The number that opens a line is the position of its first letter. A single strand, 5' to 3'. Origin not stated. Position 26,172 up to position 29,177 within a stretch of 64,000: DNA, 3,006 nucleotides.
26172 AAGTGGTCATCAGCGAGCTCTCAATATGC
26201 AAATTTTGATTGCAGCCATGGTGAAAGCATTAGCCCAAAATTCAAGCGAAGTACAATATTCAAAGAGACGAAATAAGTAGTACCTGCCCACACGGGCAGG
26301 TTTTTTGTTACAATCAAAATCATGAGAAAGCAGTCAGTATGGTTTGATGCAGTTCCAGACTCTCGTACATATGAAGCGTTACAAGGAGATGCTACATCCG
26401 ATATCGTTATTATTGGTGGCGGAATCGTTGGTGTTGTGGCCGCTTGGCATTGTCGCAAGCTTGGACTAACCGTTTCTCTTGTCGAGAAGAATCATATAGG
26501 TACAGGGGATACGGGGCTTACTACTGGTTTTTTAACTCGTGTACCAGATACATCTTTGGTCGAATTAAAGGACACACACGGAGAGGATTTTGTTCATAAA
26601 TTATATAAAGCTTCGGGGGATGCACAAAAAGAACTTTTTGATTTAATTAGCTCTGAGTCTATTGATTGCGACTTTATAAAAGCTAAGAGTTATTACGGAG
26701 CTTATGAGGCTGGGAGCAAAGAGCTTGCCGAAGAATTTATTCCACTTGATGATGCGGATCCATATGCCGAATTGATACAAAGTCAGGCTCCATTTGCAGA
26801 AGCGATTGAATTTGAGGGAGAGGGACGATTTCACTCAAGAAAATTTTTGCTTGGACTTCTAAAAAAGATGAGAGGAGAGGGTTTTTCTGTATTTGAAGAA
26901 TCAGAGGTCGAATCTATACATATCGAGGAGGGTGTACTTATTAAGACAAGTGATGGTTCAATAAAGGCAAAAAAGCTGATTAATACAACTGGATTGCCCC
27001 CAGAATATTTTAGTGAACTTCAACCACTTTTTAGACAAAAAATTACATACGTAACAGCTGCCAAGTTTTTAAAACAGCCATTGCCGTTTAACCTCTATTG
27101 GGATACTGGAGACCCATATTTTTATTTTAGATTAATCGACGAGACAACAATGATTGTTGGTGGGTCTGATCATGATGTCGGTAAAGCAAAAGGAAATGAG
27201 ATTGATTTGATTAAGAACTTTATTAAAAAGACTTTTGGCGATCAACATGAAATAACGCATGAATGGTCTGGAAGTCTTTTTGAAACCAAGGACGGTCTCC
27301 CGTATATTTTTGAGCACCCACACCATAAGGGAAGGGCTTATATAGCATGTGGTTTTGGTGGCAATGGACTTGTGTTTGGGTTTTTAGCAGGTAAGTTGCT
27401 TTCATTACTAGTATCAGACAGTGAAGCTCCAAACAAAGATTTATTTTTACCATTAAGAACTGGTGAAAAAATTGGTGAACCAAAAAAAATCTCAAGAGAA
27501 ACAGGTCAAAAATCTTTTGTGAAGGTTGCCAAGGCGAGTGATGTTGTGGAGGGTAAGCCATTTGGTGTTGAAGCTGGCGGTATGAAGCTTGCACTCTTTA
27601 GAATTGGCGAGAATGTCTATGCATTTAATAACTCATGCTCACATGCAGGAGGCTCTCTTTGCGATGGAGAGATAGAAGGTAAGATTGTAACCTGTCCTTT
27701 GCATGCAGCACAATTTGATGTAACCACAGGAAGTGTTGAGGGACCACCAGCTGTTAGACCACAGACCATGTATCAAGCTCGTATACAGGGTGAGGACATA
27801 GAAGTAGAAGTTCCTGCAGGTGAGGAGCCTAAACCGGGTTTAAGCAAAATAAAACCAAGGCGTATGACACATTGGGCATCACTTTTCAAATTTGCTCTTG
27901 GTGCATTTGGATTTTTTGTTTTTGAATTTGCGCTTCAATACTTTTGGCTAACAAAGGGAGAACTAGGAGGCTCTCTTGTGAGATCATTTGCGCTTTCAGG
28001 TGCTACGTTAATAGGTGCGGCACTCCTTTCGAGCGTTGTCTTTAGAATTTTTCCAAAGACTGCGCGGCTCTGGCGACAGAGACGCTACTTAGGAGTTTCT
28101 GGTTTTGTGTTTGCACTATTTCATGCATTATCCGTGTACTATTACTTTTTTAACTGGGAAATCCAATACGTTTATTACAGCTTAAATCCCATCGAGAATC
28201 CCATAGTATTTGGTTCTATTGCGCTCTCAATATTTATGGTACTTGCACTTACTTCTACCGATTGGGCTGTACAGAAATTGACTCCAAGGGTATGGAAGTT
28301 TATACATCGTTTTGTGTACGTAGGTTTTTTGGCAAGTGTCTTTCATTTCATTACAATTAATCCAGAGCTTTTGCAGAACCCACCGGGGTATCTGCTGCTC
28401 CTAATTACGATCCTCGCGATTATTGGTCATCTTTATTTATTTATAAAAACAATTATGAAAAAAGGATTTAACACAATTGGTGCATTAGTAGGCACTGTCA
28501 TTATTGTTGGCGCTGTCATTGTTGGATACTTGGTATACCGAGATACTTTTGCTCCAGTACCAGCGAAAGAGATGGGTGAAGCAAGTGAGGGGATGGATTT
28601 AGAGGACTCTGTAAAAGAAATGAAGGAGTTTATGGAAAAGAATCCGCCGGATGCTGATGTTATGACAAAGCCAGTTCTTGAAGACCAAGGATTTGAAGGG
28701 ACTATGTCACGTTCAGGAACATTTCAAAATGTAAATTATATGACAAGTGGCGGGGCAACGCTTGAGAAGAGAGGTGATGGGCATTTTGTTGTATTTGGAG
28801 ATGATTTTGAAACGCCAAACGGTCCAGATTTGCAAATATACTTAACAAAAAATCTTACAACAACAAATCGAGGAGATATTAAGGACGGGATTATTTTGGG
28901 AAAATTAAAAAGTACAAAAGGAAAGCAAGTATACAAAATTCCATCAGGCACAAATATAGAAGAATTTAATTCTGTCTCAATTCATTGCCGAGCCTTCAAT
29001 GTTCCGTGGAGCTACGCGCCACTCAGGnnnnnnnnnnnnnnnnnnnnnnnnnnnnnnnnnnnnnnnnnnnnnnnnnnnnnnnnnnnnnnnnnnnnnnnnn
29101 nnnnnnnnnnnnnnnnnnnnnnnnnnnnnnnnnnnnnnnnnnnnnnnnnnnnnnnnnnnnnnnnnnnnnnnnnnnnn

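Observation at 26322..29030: Unusual single-polypeptide transmembrane electron-transfer chain: FAD oxidoreductase - Rieske - His-rich TM domain - DM13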

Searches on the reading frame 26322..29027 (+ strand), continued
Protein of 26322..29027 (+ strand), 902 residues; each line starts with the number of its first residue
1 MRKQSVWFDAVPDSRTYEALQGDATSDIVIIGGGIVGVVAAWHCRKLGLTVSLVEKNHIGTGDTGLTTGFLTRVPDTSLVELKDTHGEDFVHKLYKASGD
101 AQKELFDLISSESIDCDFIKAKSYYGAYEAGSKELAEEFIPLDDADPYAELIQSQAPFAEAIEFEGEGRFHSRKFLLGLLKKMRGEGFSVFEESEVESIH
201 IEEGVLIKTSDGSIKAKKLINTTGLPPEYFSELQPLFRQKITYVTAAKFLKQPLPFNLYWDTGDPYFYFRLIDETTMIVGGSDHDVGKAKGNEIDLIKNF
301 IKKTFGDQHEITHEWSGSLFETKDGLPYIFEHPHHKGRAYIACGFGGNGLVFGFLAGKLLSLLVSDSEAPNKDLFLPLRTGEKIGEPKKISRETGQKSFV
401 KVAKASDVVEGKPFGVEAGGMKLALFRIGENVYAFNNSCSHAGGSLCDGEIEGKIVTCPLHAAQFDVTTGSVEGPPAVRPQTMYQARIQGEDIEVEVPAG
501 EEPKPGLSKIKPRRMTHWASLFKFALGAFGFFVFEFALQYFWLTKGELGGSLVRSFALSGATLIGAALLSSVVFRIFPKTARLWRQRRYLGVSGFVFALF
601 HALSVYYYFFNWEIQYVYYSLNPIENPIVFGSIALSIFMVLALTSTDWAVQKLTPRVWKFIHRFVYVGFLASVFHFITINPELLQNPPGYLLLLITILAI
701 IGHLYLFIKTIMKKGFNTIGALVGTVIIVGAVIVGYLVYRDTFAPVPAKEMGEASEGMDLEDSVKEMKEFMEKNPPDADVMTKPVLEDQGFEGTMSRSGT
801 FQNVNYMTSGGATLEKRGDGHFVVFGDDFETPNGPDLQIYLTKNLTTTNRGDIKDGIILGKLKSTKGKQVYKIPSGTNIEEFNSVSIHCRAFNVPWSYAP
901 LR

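Call 70: search_protein_families(library=pfam, proteins=[L025:10500-11954:+, L016:5208-6437:+, L008:2899-3687:+, L014:10821-11453:+, L016:10782-11357:+, L011:3108-3581:-, L011:3581-4138:-, L009:2489-3247:+, L010:4981-5376:+, L025:14080-15837:+], max_evalue=0.001)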
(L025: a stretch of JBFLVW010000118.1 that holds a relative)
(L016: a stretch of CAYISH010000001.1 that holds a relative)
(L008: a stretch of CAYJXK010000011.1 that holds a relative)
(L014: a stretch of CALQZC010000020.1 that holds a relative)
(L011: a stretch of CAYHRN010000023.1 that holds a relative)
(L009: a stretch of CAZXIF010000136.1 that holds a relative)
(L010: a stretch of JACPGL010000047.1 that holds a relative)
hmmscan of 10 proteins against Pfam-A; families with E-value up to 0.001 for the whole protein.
L025:10500-11954:+ (485 aa): 4 families
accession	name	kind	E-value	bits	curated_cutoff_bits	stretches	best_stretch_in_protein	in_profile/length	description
PF00270.35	DEAD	-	1.1e-46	159.1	26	1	25-187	1-164/167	DEAD/DEAH box helicase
PF00271.37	Helicase_C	-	1.4e-31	109.4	23.5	1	223-332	1-110/110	Helicase conserved C-terminal domain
PF04851.21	ResIII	-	1e-09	39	22.5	1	24-183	4-162/164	Type III restriction enzyme, res subunit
PF13872.12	AAA_34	-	0.00059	19.3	27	0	46-108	68-128/306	P-loop containing NTP hydrolase pore-1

L016:5208-6437:+ (410 aa): 3 families
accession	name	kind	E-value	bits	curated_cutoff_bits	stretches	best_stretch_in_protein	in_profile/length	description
PF00270.35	DEAD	-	6.4e-54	182.6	26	1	32-193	1-164/167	DEAD/DEAH box helicase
PF00271.37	Helicase_C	-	3.1e-32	111.5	23.5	1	230-338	1-110/110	Helicase conserved C-terminal domain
PF04851.21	ResIII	-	1.4e-08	35.2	22.5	1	46-190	24-163/164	Type III restriction enzyme, res subunit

L008:2899-3687:+ (263 aa): 1 family
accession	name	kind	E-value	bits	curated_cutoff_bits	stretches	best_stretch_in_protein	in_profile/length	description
PF08713.17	DNA_alkylation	-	8.6e-57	192.7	21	1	26-253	1-213/213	DNA alkylation repair enzyme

L014:10821-11453:+ (211 aa): 1 family
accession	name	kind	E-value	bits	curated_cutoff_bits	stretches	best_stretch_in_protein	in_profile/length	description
PF09335.16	VTT_dom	-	5.2e-14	53.2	33.9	1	43-163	2-122/123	VTT domain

L016:10782-11357:+ (192 aa): 1 family
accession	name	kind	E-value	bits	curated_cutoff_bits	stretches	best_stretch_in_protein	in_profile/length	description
PF01625.27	PMSR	-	5.5e-61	205.7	23.7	1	6-169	1-153/153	Peptide methionine sulfoxide reductase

L011:3108-3581:- (158 aa): 1 family
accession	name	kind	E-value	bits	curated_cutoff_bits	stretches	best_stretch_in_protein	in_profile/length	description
PF01625.27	PMSR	-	4.7e-65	219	23.7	1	5-156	1-152/153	Peptide methionine sulfoxide reductase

L011:3581-4138:- (186 aa): 1 family
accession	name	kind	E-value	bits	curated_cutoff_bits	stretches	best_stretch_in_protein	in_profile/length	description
PF00293.34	NUDIX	-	3.4e-15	56.7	21.1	1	32-154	2-118/134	NUDIX domain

L009:2489-3247:+ (253 aa): 1 family
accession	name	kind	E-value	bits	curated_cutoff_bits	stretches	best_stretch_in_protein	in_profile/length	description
PF00160.26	Pro_isomerase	-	3e-43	148.3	21.7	1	100-248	2-159/159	Cyclophilin type peptidyl-prolyl cis-trans isomerase/CLD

L010:4981-5376:+ (132 aa): 1 family
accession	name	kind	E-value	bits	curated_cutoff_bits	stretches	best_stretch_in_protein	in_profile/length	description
PF00076.28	RRM_1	-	2.1e-23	82.4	20.7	1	44-114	1-70/70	RNA recognition motif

L025:14080-15837:+ (586 aa): 10 families
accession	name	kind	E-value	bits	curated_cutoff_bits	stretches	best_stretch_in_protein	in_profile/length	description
PF00005.33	ABC_tran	-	3.7e-33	115.5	25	2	360-475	7-136/137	ABC transporter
PF02463.25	SMC_N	-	1e-10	41.9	40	1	88-272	8-200/220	RecF/RecN/SMC N terminal domain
PF13304.12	AAA_21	-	3.2e-09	37.7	27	0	446-493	236-285/304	AAA domain, putative AbiEii toxin, Type IV TA system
PF14697.11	Fer4_21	-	6.9e-08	33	35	1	8-70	1-58/59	4Fe-4S dicluster domain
PF12837.12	Fer4_6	-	1.2e-07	31.7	25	1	46-69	1-24/24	4Fe-4S binding domain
PF04068.21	Fer4_RLI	-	9.7e-06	25.7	23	1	5-35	1-34/35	Possible Fer4-like domain in RNase L inhibitor, RLI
PF00037.32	Fer4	-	1.6e-05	24.9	21.1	1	47-70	1-24/24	4Fe-4S binding domain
PF13175.12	AAA_15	-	3.2e-05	24.2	32.1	0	104-126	26-48/374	AAA ATPase domain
PF12797.12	Fer4_2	-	0.0001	22.5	24.5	0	47-66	3-22/22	4Fe-4S binding domain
PF13237.11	Fer4_10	-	0.0005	20.4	25.5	0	48-66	3-21/53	4Fe-4S dicluster domain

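Call 78: search_protein_families(library=pfam, proteins=[P0155, P0182, P0197, P0151, P0152], max_evalue=0.01)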
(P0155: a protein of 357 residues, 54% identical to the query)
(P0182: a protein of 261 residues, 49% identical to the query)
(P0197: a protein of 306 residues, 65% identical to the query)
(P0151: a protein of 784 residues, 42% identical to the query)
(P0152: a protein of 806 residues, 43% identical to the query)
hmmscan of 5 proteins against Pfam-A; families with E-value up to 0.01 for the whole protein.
P0155 (357 aa): 5 families
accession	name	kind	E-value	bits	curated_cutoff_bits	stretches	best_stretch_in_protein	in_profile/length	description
PF00355.32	Rieske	-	1.5e-20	73.3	20.3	1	17-101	3-87/88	Rieske [2Fe-2S] domain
PF13806.12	Rieske_2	-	8.4e-15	55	27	1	16-113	2-104/104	Rieske-like [2Fe-2S] domain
PF01794.25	Ferric_reduct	-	3.2e-11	43.8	28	1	194-285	30-119/121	Ferric reductase like transmembrane component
PF22543.2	Rieske_4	-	2.9e-07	31.2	28.4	1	22-88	6-76/119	Soluble Rieske-type ferredoxin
PF13139.11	DUF3981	-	9.4e-06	26.4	25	1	139-185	32-77/115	Domain of unknown function (DUF3981)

P0182 (261 aa): 1 family
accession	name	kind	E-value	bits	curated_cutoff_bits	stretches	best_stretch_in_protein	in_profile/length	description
PF01794.25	Ferric_reduct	-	1.1e-10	42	28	1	91-182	30-120/121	Ferric reductase like transmembrane component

P0197 (306 aa): 3 families
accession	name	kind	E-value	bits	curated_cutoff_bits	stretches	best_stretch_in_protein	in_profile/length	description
PF23951.1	DUF7282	-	4.4e-20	72.4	27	1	55-153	1-106/112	Domain of unknown function (DUF7282)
PF10517.14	DM13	-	3e-18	66.8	25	1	205-305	2-105/105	Electron transfer DM13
PF24381.1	DUF7537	-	0.0013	18.7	31.7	1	7-78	5-76/258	Family of unknown function (DUF7537)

P0151 (784 aa): 15 families
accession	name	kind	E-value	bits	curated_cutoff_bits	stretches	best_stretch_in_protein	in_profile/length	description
PF01266.30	DAO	-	3.1e-42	145.8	27.9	1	20-366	1-353/353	FAD dependent oxidoreductase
PF00355.32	Rieske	-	1e-19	70.6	20.3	1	403-488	3-88/88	Rieske [2Fe-2S] domain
PF13806.12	Rieske_2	-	3.5e-15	56.2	27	1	402-499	2-104/104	Rieske-like [2Fe-2S] domain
PF01794.25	Ferric_reduct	-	1.2e-08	35.5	28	1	611-716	10-120/121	Ferric reductase like transmembrane component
PF00890.30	FAD_binding_2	-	7.9e-08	32.3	20.4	1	20-64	1-45/414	FAD binding domain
PF07992.20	Pyr_redox_2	-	2.2e-07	31.1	26.1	2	20-222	2-110/291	Pyridine nucleotide-disulphide oxidoreductase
PF12831.13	FAD_oxidored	-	3.7e-07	30.2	27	1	20-56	1-37/416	FAD dependent oxidoreductase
PF03486.20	HI0933_like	-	4.5e-07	30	50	1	20-162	2-146/244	HI0933-like protein Rossmann domain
PF13450.12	NAD_binding_8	-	5.7e-07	30.2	21.9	1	23-56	1-34/68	NAD(P)-binding Rossmann-like domain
PF13738.12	Pyr_redox_3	-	2.3e-05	24.3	30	0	22-53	1-33/305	Pyridine nucleotide-disulphide oxidoreductase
PF01946.23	Thi4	-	3.4e-05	23.6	26.2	1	15-58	14-57/235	Thi4 family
PF01134.28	GIDA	-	3.7e-05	23.4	22.1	1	20-50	1-31/391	Glucose inhibited division protein A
PF01494.25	FAD_binding_3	-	3.9e-05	23.5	22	1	18-54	1-37/349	FAD binding domain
PF22543.2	Rieske_4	-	0.00086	20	28.4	1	406-474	4-76/119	Soluble Rieske-type ferredoxin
PF01262.27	AlaDh_PNT_C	-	0.0012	18.7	23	1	14-52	24-62/214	Alanine dehydrogenase/PNT, C-terminal domain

P0152 (806 aa): 15 families
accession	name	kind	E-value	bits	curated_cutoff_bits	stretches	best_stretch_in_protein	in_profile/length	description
PF01266.30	DAO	-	7.3e-39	134.7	27.9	1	27-389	1-352/353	FAD dependent oxidoreductase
PF00355.32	Rieske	-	7e-17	61.6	20.3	1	453-519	21-87/88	Rieske [2Fe-2S] domain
PF01794.25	Ferric_reduct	-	2e-11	44.5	28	1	637-734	25-120/121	Ferric reductase like transmembrane component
PF07992.20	Pyr_redox_2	-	1.3e-07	31.7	26.1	1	25-57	142-174/291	Pyridine nucleotide-disulphide oxidoreductase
PF13806.12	Rieske_2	-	3.1e-07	30.7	27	1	452-530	20-103/104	Rieske-like [2Fe-2S] domain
PF13450.12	NAD_binding_8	-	4.6e-07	30.5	21.9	1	30-62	1-33/68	NAD(P)-binding Rossmann-like domain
PF03486.20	HI0933_like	-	5.4e-06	26.5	50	1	27-58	2-33/244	HI0933-like protein Rossmann domain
PF00890.30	FAD_binding_2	-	7.6e-06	25.8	20.4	1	27-72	1-46/414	FAD binding domain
PF01494.25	FAD_binding_3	-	0.00011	22.1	22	1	26-58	2-34/349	FAD binding domain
PF12831.13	FAD_oxidored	-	0.00025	20.9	27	1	27-60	1-34/416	FAD dependent oxidoreductase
PF01134.28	GIDA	-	0.00032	20.3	22.1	1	27-60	1-34/391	Glucose inhibited division protein A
PF13738.12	Pyr_redox_3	-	0.00038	20.3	30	0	193-242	85-134/305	Pyridine nucleotide-disulphide oxidoreductase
PF22543.2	Rieske_4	-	0.0005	20.8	28.4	1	453-510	19-78/119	Soluble Rieske-type ferredoxin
PF00070.33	Pyr_redox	-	0.0027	18.6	22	0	28-56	2-30/82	Pyridine nucleotide-disulphide oxidoreductase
PF01946.23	Thi4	-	0.0073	16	26.2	0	25-62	17-55/235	Thi4 family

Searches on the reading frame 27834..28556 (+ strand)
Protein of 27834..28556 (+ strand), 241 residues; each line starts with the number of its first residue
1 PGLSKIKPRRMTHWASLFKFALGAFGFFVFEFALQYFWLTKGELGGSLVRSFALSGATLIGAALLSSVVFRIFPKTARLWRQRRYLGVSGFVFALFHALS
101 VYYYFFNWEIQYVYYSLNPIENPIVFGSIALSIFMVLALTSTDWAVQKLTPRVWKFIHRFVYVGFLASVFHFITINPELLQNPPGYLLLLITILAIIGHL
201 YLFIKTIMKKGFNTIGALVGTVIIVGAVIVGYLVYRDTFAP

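Call 61: predict_structure(alignment_id=A3)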
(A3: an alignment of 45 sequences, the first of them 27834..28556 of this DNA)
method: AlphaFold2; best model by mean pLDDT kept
length: 241 residues; sequences in the alignment: 45
mean_pLDDT: 96.0   pTM: 0.91
mean pLDDT of the five models: 96.0, 95.6, 95.3, 95.1, 95.1
residues with pLDDT >= 90: 227; 70-90: 10; 50-70: 4; < 50: 0
segments of 3 or more residues with pLDDT < 50: none
pLDDT, mean of each block of 10 residues (from residue 1): 72 94 98 98 98 98 98 97 97 99 98 97 98 98 93 96 98 96 98 98 97 95 98 95 85
secondary structure, 60 per line:
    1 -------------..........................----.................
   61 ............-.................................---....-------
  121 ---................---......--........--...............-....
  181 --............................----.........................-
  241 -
elements in order: H14-39 H44-72 H74-106 H110-113 H124-139 H143-148 H151-158 H161-175 H177-180 H183-210 H215-239
